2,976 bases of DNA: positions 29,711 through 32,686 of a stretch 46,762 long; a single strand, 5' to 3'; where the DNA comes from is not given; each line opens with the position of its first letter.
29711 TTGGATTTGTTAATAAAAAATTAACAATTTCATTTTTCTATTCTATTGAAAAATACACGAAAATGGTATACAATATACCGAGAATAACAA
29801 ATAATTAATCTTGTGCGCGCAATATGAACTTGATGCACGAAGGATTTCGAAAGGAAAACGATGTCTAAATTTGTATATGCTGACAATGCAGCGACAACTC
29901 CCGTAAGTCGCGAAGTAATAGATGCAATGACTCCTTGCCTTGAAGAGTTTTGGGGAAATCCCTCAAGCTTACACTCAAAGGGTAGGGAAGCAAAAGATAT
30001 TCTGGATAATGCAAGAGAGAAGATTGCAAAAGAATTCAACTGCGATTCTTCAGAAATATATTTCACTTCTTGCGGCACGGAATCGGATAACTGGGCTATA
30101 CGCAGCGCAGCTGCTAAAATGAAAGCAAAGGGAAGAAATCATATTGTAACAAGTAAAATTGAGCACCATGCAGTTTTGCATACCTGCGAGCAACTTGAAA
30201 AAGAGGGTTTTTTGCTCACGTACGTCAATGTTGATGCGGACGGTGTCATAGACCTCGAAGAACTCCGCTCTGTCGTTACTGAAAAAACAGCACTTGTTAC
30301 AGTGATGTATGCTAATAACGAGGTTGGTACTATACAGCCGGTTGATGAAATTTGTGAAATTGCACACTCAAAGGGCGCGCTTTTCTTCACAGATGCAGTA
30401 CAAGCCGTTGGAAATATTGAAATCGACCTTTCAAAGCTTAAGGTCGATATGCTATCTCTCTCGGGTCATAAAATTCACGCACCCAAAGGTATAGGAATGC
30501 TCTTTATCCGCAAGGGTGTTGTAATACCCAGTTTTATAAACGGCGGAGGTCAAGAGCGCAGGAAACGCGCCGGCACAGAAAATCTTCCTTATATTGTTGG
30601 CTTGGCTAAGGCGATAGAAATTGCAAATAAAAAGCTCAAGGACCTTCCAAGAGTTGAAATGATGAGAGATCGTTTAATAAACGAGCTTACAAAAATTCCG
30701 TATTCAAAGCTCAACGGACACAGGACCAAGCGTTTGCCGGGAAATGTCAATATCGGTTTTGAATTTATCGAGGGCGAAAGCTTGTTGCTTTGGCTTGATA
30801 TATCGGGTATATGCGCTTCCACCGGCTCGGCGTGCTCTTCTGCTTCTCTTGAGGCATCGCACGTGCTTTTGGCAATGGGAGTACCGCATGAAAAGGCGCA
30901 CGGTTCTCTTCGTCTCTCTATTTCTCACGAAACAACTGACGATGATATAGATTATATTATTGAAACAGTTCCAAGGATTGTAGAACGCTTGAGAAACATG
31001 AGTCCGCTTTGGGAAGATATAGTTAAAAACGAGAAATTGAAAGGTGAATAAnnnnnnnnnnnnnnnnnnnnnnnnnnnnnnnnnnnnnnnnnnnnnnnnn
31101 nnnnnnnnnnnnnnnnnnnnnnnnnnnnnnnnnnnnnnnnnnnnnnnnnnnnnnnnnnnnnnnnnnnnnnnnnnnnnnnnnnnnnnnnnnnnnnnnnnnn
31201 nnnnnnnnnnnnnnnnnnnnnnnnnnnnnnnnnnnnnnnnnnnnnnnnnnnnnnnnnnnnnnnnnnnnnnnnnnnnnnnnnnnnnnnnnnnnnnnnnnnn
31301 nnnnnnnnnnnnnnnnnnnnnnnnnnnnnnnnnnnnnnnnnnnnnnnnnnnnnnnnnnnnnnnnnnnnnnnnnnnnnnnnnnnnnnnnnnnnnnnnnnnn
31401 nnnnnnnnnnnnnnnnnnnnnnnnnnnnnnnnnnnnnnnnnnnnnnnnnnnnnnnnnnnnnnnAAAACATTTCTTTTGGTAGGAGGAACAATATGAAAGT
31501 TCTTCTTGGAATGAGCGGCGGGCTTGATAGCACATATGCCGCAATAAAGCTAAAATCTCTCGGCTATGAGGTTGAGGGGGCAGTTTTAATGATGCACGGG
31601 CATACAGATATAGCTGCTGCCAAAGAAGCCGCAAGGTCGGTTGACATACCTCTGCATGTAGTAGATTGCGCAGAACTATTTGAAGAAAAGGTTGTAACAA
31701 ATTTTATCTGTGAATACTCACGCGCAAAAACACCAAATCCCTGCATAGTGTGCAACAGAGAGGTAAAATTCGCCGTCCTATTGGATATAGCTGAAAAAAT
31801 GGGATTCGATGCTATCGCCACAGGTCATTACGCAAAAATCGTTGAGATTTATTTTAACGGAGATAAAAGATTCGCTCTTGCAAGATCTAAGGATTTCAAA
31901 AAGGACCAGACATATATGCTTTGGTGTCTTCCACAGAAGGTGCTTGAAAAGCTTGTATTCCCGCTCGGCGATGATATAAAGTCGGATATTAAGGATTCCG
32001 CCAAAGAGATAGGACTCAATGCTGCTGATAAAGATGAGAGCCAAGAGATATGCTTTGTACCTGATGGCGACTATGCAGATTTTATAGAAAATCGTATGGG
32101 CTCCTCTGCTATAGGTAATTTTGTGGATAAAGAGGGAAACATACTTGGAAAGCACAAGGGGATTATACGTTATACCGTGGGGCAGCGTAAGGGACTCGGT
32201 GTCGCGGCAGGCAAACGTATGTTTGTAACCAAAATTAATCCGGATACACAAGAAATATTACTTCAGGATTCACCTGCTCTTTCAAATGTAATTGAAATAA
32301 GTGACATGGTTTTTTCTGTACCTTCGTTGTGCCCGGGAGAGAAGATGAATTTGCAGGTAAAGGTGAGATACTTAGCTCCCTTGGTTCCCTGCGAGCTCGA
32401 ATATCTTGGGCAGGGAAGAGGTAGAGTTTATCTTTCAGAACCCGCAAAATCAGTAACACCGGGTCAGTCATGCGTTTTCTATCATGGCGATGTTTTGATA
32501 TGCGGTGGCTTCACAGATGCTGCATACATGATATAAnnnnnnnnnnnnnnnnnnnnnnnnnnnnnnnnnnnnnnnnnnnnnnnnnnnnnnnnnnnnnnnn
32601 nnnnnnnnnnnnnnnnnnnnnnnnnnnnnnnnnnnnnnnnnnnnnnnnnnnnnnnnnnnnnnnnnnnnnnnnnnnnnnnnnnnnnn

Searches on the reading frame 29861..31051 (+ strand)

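Call 6: search_protein_families(library=pfam, proteins=[window:29861-31051:+], max_evalue=0.01)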
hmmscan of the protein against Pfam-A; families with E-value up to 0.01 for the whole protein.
window:29861-31051:+ (396 aa): 5 families
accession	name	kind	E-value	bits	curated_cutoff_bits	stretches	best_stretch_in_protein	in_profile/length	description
PF00266.25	Aminotran_5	-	7.1e-83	279.1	21.5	1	5-365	1-370/371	Aminotransferase class-V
PF01212.27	Beta_elim_lyase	-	3.7e-06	26.9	27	1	65-218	49-213/288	Beta-eliminating lyase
PF00155.27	Aminotran_1_2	-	4.2e-06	26.6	19.7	1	47-180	43-187/361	Aminotransferase class I and II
PF01041.23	DegT_DnrJ_EryC1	-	5.2e-06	26.4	19.8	1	86-184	58-151/360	DegT/DnrJ/EryC1/StrS aminotransferase family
PF01053.26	Cys_Met_Meta_PP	-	0.0089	15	27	0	78-186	78-181/381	Cys/Met metabolism PLP-dependent enzyme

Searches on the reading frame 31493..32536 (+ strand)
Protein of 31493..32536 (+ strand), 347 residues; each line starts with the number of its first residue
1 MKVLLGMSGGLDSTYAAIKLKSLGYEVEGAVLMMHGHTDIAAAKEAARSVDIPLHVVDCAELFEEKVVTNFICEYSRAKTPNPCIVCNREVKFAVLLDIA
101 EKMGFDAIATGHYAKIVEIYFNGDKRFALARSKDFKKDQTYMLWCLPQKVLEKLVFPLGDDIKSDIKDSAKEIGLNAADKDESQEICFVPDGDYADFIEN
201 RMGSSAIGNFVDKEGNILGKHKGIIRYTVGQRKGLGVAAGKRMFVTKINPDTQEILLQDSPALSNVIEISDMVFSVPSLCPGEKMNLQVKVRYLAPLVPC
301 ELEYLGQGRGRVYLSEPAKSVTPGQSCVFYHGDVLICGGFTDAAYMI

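Call 6: search_protein_families(library=pfam, proteins=[window:31493-32536:+], max_evalue=0.01)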
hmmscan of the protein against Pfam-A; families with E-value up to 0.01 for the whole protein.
window:31493-32536:+ (347 aa): 8 families
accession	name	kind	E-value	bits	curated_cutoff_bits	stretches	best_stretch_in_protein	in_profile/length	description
PF03054.22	tRNA_Me_trans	-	1.8e-58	198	20.6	1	1-190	1-201/202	tRNA methyl transferase HUP domain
PF20259.3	tRNA_Me_trans_M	-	1.3e-16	60.4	27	1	196-256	2-63/66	tRNA methyl transferase PRC-barrel domain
PF20258.4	tRNA_Me_trans_C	-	2.9e-14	53.6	20.6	1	281-339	17-75/77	Aminomethyltransferase beta-barrel domain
PF24167.1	DUF7411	-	9.4e-07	29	28.7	1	1-100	1-92/194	Family of unknown function (DUF7411)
PF02540.23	NAD_synthase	-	3.9e-06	26.6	21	1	2-153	20-175/242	NAD synthase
PF06508.19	QueC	-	3.6e-05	23.8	22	1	3-175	2-175/210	Queuosine biosynthesis protein QueC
PF01171.26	ATP_bind_3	-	0.0013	18.9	27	1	2-114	1-106/182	PP-loop family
PF00764.25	Arginosuc_synth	-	0.0019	18.7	27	1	2-112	1-115/162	Arginosuccinate synthase N-terminal HUP domain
